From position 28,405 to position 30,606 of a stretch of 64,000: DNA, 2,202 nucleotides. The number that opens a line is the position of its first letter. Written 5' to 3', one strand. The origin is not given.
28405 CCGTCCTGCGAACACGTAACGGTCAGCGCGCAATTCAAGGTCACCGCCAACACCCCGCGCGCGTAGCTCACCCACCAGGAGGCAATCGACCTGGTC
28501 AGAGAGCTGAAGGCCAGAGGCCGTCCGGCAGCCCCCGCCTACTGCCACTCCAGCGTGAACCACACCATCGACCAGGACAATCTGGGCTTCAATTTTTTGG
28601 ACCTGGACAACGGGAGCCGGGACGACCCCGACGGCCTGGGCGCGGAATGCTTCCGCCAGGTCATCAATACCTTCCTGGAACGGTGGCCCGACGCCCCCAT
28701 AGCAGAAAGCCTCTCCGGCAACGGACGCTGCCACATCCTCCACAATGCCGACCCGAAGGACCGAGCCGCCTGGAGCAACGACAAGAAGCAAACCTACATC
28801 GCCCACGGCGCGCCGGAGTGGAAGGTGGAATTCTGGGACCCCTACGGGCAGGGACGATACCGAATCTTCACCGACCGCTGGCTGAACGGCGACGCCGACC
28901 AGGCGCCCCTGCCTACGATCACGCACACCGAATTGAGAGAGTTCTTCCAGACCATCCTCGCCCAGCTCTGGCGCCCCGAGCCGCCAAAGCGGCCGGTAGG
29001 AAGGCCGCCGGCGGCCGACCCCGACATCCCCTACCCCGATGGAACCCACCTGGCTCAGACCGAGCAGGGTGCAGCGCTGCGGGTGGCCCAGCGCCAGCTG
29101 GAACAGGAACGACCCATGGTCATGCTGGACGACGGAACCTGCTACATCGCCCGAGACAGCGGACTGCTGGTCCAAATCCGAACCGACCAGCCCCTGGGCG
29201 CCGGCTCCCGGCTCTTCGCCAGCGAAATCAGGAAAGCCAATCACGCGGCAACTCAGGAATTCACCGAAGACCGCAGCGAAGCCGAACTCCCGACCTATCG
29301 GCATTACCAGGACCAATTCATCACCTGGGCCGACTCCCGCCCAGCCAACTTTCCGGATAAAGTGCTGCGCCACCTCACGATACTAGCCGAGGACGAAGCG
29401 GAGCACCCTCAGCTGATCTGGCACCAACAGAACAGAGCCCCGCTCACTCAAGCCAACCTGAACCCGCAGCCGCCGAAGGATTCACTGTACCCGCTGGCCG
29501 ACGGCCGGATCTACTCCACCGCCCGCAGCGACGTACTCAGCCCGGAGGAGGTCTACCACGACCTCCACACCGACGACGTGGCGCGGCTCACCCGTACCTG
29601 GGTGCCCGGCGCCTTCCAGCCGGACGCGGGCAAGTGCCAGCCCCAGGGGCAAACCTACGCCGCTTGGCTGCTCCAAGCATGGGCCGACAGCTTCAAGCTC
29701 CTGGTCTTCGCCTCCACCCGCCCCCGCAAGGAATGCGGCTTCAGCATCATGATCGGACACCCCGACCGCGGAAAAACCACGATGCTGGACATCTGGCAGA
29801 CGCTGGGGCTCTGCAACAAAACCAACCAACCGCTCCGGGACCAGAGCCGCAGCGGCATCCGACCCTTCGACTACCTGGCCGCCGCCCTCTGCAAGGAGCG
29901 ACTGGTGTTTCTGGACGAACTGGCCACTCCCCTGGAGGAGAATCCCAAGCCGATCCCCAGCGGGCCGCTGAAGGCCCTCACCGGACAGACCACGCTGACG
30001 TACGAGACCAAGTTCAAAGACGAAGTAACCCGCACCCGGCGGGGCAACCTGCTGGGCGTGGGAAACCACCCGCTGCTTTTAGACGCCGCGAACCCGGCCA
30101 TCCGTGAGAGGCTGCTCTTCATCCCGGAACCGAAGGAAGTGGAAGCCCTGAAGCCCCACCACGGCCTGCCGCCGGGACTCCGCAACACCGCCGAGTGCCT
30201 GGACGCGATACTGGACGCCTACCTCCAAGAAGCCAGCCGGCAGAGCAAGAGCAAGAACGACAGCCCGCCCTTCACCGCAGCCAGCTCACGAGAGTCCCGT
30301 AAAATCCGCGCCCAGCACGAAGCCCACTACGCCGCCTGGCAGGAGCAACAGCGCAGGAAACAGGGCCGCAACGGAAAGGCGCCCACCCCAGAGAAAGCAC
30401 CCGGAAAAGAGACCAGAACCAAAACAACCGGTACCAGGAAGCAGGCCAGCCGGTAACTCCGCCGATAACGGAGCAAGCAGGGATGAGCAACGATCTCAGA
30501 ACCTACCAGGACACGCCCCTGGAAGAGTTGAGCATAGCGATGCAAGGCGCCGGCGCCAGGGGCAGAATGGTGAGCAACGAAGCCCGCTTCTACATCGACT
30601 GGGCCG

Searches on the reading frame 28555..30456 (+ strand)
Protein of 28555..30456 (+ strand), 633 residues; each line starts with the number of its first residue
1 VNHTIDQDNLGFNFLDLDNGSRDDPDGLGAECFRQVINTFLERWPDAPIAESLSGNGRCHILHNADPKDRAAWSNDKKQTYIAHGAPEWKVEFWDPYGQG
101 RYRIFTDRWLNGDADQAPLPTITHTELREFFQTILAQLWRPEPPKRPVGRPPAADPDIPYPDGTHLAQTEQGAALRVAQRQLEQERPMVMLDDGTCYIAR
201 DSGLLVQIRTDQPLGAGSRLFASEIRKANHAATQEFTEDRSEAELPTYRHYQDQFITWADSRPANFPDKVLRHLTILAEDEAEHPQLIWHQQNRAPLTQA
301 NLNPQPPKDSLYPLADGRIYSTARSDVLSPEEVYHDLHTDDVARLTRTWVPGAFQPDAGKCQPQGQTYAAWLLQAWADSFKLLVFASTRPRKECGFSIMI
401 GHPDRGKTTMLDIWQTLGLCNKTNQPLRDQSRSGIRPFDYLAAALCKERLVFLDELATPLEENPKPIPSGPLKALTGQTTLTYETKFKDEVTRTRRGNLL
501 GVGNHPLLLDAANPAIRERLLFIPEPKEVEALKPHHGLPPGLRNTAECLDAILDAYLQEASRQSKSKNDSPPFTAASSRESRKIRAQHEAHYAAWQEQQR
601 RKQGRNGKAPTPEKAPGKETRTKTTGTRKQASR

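Call 10: search_protein_families(library=pfam, proteins=[window:28555-30456:+], max_evalue=0.01)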
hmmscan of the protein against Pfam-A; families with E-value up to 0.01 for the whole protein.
window:28555-30456:+ (633 aa): 1 family
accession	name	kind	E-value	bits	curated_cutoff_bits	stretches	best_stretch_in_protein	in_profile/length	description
PF19263.5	DUF5906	-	5.1e-06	27.5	27.6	1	399-506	1-103/114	Family of unknown function (DUF5906)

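Call 13: find_encoding_contigs(protein=window:28555-30456:+, flank=10000, max_places=10)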
Protein window:28555-30456:+ (633 aa): no gene with exactly this product is on record in the collection.

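Call 14: find_related_loci(query=window:28555-30456:+, collection=viral_contigs, flank=6000)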
Query window:28555-30456:+ (633 aa) in viral_contigs; peptide patterns used: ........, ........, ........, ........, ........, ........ (x = any residue, [..] = any of these).
3 stretches matched a pattern, but none encodes a relative of the query by tblastn (E <= 1e-3).

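Call 15: find_homologous_proteins(query=window:28555-30456:+)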
Query window:28555-30456:+ (633 aa): 1 proteins with E <= 0.001 among 8000 candidates.
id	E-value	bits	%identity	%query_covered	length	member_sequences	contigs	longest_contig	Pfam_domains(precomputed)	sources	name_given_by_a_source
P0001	0.0e+0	1485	100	100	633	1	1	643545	PF19263.6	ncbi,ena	-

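Call 16: find_encoding_contigs(protein=P0001, flank=10000, max_places=5)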
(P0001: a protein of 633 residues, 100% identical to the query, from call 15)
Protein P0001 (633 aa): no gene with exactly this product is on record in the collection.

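Call 17: list_cluster_members(proteins=[P0001])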
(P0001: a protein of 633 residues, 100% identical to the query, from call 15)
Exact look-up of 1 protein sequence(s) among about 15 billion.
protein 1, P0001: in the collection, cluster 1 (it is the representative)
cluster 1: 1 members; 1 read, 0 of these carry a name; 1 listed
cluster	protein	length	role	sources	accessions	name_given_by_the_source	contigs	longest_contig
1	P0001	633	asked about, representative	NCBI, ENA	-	-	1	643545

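Call 18: find_related_loci(query=window:28555-30456:+, collection=genome_contigs, flank=10000)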
Query window:28555-30456:+ (633 aa) in genome_contigs; peptide patterns used: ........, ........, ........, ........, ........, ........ (x = any residue, [..] = any of these).
51 stretches matched a pattern, but none encodes a relative of the query by tblastn (E <= 1e-3).

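Call 28: search_protein_families(library=phrogs, proteins=[window:28555-30456:+], max_evalue=0.01)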
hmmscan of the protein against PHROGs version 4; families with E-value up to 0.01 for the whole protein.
window:28555-30456:+ (633 aa): 2 families
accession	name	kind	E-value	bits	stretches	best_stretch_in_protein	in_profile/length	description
phrog_1156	-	DNA, RNA and nucleotide metabolism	7.6e-12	45.6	1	396-582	560-745/855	DNA primase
phrog_1829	-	DNA, RNA and nucleotide metabolism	3.8e-06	26.3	1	396-524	506-625/772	DNA primase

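Call 29: search_solved_structures(query=window:28555-30456:+, max_evalue=1)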
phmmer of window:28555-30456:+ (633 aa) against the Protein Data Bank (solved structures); distinct sequences matched with E-value up to 1: 0.

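Call 30: search_protein_families(library=ncbifam, proteins=[window:28555-30456:+], max_evalue=0.01)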
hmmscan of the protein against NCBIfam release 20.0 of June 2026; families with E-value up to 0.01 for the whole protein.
window:28555-30456:+ (633 aa): 1 family
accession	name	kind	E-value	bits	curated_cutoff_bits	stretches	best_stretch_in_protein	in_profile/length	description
TIGR01613.1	primase_Cterm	subfamily_domain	0.0025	16.7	108.7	1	396-553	78-229/304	phage/plasmid primase, P4 family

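Call 31: search_protein_representatives(protein=window:28555-30456:+)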
Query: 633 residues. Proteins with E-value up to 0.001 (for the whole library): 20; up to 1e-10: 5; up to 1e-30: 4. The best 20 are listed.
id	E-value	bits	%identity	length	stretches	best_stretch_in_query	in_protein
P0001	0.0e+00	1485.0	100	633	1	1-633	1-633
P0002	6.6e-144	497.3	44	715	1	11-606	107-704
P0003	1.3e-72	261.8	39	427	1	188-607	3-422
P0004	1.3e-38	149.4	32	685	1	3-565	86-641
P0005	1.3e-29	119.7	32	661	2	307-578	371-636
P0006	3.5e-10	55.5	26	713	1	39-587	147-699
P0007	2.3e-09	52.8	26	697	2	309-543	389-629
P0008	1.5e-08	50.1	30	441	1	7-202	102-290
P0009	1.6e-08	50.0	30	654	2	372-530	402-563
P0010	2.1e-07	46.3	33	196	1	435-560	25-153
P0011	2.9e-07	45.9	26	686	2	14-125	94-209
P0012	6.8e-07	44.6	24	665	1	161-521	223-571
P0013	9.5e-07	44.2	27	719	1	372-594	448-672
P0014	3.6e-06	42.3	27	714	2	354-529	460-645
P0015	6.9e-06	41.3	26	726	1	90-562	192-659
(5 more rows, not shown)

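Call 38: find_related_loci(query=A2, collection=metagenome_contigs, flank=6000)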
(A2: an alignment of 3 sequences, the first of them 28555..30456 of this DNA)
Query A2 (633 aa) in metagenome_contigs; peptide patterns used: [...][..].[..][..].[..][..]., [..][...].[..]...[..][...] (x = any residue, [..] = any of these).
106 stretches matched a pattern, but none encodes a relative of the query by tblastn (E <= 1e-3).

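Call 39: find_homologous_proteins(query=A2)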
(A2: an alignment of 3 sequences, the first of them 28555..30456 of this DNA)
Query A2 (3 sequences) (633 aa, profile of the alignment): 1 proteins with E <= 0.001 among 8000 candidates.
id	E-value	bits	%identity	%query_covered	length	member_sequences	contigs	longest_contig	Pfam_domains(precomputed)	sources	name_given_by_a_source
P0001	0.0e+0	1176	100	100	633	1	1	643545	PF19263.6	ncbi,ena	-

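Call 40: find_encoding_contigs(protein=P0002, flank=8000, max_places=6)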
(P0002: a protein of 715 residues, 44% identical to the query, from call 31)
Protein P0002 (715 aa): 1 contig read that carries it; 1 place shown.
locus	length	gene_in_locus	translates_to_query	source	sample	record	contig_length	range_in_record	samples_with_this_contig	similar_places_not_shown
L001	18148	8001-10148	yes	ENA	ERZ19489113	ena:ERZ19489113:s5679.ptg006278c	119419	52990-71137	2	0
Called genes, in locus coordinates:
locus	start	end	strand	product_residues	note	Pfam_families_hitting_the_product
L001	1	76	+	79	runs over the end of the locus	-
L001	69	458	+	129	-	-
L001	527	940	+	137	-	-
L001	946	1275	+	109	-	-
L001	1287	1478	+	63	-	-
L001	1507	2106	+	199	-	-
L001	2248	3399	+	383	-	PF03837:RecT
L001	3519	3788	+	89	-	-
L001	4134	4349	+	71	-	-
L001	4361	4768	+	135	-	-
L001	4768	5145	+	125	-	-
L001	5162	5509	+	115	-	-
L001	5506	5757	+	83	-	-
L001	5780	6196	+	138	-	-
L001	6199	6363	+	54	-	-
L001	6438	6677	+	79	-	-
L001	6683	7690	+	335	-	PF01555:N6_N4_Mtase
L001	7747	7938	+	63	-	PF13384:HTH_23, PF13518:HTH_28, PF13551:HTH_29 (weak)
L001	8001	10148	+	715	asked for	-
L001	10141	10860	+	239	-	-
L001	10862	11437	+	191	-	-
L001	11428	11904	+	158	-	-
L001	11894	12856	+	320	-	PF01555:N6_N4_Mtase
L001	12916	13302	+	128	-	-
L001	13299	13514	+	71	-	-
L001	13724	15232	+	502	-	PF01555:N6_N4_Mtase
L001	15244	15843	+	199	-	-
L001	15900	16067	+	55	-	-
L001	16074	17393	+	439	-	PF01555:N6_N4_Mtase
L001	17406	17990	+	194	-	-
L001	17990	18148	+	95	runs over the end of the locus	-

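Call 41: find_encoding_contigs(protein=P0003, flank=8000, max_places=4)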
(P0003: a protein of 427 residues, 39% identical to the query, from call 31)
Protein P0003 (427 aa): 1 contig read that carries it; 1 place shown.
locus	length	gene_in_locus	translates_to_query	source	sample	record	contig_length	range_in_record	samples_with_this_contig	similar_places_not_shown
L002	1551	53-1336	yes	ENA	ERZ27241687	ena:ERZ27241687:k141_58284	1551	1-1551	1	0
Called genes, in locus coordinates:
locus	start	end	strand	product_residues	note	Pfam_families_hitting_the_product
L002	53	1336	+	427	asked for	-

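Call 42: find_encoding_contigs(protein=P0004, flank=8000, max_places=4)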
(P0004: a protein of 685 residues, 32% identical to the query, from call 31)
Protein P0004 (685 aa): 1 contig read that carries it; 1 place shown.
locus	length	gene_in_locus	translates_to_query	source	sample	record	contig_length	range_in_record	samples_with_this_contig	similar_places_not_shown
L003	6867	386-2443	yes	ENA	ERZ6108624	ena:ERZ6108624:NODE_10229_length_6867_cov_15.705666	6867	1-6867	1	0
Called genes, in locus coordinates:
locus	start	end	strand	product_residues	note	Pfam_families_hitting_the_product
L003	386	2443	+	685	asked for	-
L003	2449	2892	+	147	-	-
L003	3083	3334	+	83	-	-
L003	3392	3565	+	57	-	-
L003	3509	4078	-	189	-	PF00308:Bac_DnaA (weak), PF01695:IstB_IS21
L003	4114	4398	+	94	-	-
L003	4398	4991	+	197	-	PF22483:Mu-transpos_C_2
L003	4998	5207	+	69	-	-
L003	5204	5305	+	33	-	-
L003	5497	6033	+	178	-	PF00308:Bac_DnaA (weak), PF01695:IstB_IS21, PF20720:nSTAND3 (weak), PF00004:AAA (weak)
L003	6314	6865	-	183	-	?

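Call 43: find_encoding_contigs(protein=P0005, flank=8000, max_places=4)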
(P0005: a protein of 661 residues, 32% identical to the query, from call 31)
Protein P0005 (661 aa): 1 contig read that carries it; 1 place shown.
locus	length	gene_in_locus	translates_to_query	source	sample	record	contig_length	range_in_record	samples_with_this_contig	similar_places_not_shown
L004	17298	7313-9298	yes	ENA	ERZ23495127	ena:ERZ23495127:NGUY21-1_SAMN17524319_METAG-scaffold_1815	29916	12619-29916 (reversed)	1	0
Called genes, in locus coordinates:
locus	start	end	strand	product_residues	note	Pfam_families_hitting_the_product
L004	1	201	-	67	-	?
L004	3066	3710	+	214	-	-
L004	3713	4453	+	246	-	-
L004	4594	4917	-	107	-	-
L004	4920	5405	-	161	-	-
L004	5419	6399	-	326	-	-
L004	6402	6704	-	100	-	-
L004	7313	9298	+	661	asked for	-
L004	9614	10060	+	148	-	-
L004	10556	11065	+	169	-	-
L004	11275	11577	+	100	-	-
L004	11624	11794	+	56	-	-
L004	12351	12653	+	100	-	-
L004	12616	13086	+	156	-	-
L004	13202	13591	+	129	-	-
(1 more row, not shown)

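Call 51: find_encoding_contigs(protein=P0006, flank=6000, max_places=3)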
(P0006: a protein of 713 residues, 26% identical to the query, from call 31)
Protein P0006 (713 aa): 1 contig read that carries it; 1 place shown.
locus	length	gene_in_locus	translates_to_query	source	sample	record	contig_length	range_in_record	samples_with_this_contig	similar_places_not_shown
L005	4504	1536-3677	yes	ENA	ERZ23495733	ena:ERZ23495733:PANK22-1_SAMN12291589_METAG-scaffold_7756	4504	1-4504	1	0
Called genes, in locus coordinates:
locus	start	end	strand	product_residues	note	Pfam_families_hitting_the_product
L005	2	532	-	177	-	?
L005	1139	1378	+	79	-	-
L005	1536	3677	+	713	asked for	-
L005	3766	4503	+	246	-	?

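Call 52: find_encoding_contigs(protein=P0011, flank=6000, max_places=3)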
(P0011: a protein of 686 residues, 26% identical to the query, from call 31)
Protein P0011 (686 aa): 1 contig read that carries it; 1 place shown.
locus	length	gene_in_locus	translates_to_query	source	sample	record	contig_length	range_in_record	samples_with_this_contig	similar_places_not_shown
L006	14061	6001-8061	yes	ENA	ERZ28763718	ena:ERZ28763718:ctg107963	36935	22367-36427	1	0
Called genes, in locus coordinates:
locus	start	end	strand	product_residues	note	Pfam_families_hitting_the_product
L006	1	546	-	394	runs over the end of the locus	PF05136:Phage_portal_2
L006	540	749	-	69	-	-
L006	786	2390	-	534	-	PF05876:GpA_ATPase, PF20454:GpA_nuclease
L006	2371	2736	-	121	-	-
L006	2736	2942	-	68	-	-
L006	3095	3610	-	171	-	PF01844:HNH, PF14279:HNH_5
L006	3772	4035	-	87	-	-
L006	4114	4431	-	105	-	-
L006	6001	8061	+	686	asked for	-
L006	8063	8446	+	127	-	-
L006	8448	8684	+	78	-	-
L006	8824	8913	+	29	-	-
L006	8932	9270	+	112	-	-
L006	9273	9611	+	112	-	-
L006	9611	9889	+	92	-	-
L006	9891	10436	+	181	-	-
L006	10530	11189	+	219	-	PF01844:HNH, PF14279:HNH_5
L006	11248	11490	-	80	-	-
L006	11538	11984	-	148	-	PF00565:SNase (weak)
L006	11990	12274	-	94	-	-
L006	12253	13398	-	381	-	-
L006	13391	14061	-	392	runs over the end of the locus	?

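Call 53: find_encoding_contigs(protein=P0007, flank=6000, max_places=3)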
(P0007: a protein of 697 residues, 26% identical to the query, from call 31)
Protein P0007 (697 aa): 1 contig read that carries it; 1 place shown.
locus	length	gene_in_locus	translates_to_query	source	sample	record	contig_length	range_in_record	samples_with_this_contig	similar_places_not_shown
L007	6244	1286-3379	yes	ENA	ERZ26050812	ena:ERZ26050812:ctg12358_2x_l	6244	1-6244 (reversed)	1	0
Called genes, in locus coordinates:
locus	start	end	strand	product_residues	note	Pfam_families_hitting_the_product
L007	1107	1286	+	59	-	-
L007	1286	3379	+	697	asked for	-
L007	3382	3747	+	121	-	-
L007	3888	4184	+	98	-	-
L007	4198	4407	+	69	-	-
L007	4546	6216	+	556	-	PF00270:DEAD (faint), PF04851:ResIII, PF00271:Helicase_C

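Call 83: predict_structure(alignment_id=A1)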
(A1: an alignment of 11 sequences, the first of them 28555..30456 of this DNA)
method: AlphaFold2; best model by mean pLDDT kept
length: 633 residues; sequences in the alignment: 11
mean_pLDDT: 81.5   pTM: 0.67
mean pLDDT of the five models: 81.5, 81.4, 79.3, 78.7, 77.5
residues with pLDDT >= 90: 235; 70-90: 281; 50-70: 61; < 50: 56
segments of 3 or more residues with pLDDT < 50: 1-9, 141-152, 428-435, 607-633
pLDDT, mean of each block of 10 residues (from residue 1): 34 77 64 85 89 75 87 82 71 78 67 72 89 76 38 66 86 91 88 89 86 79 92 89 89 88 85 80 69 84 86 92 93 90 90 95 95 96 93 91 88 95 64 56 90 81 81 89 78 89 91 93 94 88 96 97 89 95 95 92 63 44 33 28
secondary structure, 60 per line:
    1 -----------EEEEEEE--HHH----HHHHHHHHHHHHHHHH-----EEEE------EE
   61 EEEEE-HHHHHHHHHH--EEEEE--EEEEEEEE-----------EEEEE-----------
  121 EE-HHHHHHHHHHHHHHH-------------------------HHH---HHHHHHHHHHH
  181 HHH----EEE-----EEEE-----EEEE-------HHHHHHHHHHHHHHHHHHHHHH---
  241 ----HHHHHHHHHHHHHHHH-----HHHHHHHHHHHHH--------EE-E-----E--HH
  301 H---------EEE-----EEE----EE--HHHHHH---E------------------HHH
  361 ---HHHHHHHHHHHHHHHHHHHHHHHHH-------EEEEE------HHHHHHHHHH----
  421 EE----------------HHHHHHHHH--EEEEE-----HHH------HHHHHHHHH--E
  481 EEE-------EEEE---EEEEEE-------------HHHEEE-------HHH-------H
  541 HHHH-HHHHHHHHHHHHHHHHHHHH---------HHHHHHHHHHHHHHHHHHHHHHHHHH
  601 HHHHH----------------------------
elements in order: E12-18 H28-43 E49-52 E59-65 H67-76 E79-83 E86-93 E105-109 H124-138 H170-183 E188-190 E196-199 E205-208 H216-237 H245-260 H266-278 E311-313 E319-321 H330-335 H364-388 E396-400 H407-416 H439-447 E450-454 H469-477 E480-483 E491-494 E498-503 E520-522 H540-544 H546-565 H575-605

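Call 85: fold_search(model_id=the predicted structure, library=pdb)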
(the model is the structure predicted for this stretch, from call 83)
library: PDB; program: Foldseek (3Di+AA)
matches with E <= 10: 1056; with E <= 0.001: 149
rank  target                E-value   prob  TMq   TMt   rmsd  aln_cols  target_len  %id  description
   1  8wwa_A                6.4e-12  1.00  0.41  0.44   7.6       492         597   13  Structure of AMPPNP-Form AsfvPrimPol Hexamer (released 2025-04-30)
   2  9ivf_B                1.3e-11  1.00  0.43  0.42  15.2       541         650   13  Structure of Full-Length AsfvPrimPol with polyT DNA (released 2025-12-24)
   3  8iqi_C                1.5e-11  1.00  0.44  0.32   6.8       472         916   13  Structure of Full-Length AsfvPrimPol in Complex-Form (released 2023-07-26)
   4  9ivf_C                1.6e-11  1.00  0.42  0.42  16.4       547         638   12  Structure of Full-Length AsfvPrimPol with polyT DNA (released 2025-12-24)
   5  8wh0_B                2.4e-11  1.00  0.42  0.57   6.3       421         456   13  MPOX E5 hexamer ssDNA and AMP-PNP bound conformation (released 2024-10-09)
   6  8wwa_B                3.4e-11  1.00  0.42  0.44   8.1       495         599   12  Structure of AMPPNP-Form AsfvPrimPol Hexamer (released 2025-04-30)
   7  8wh6_D                3.6e-11  1.00  0.42  0.48   5.4       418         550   14  MPOX E5 hexamer ADP and ssDNA bound and clear primase domain conformation (released 2024-09-25)
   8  8hwg_C                4.0e-11  1.00  0.44  0.70   5.2       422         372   14  D5 ATPrS-ADP-ssDNA form (released 2024-01-10)
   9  8wh0_D                4.4e-11  1.00  0.41  0.56   6.9       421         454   13  MPOX E5 hexamer ssDNA and AMP-PNP bound conformation (released 2024-10-09)
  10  8iqi_B                6.0e-11  1.00  0.45  0.32   6.5       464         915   12  Structure of Full-Length AsfvPrimPol in Complex-Form (released 2023-07-26)
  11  8xj8_D                6.7e-11  1.00  0.42  0.70   4.7       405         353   13  The Cryo-EM structure of MPXV E5 C-terminal in complex with DNA (released 2024-05-01)
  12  8wwa_C                7.1e-11  1.00  0.44  0.34   6.8       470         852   13  Structure of AMPPNP-Form AsfvPrimPol Hexamer (released 2025-04-30)
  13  9ilz_B                7.4e-11  1.00  0.42  0.56   6.7       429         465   13  The Cryo-EM structure of MPXV E5 in complex with ssDNA (released 2025-06-18)
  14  7ola_C                1.1e-10  1.00  0.40  0.56   6.5       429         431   12  Structure of Primase-Helicase in SaPI5 (released 2022-07-13)
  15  9ilz_E                1.1e-10  1.00  0.44  0.41  15.2       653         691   12  The Cryo-EM structure of MPXV E5 in complex with ssDNA (released 2025-06-18)
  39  7ola_A                3.7e-10  1.00  0.42  0.57   6.5       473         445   12  Structure of Primase-Helicase in SaPI5 (released 2022-07-13)
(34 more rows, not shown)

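Call 96: find_encoding_contigs(protein=P0013, flank=5000, max_places=2)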
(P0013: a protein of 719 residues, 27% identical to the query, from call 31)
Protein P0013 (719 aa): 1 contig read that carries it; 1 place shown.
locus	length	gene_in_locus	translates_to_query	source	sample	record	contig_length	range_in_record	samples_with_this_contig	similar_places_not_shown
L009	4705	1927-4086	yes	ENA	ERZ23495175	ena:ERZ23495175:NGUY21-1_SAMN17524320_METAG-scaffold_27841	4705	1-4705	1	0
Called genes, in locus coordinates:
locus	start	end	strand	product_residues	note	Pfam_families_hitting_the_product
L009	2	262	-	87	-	?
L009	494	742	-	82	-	-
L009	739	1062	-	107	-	-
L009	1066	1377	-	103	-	-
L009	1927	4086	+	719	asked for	PF19263:DUF5906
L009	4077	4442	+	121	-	-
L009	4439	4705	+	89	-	?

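Call 97: find_encoding_contigs(protein=P0012, flank=5000, max_places=2)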
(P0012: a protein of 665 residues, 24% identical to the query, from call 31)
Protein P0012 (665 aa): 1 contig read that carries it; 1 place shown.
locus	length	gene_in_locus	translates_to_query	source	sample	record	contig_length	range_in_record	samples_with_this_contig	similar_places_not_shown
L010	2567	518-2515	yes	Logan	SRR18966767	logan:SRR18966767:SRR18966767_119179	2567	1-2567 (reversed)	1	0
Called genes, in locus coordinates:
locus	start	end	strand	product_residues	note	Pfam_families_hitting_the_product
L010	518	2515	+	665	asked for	PF19263:DUF5906 (weak)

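Call 98: find_encoding_contigs(protein=P0009, flank=5000, max_places=2)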
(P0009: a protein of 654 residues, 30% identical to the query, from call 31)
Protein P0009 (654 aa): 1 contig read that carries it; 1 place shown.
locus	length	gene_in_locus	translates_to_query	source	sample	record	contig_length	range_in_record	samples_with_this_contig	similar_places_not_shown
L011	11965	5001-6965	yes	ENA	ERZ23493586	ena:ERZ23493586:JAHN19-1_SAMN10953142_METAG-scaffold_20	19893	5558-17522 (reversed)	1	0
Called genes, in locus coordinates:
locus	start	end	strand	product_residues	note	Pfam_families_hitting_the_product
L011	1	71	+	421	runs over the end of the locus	-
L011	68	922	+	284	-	-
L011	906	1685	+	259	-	-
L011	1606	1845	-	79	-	-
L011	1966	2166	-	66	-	-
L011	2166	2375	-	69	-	-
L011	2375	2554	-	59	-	-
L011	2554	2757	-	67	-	-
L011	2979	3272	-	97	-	-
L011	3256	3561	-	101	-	-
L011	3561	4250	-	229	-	PF00239:Resolvase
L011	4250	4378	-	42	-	-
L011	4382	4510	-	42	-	-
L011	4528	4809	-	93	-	-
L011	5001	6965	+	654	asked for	PF19263:DUF5906 (faint)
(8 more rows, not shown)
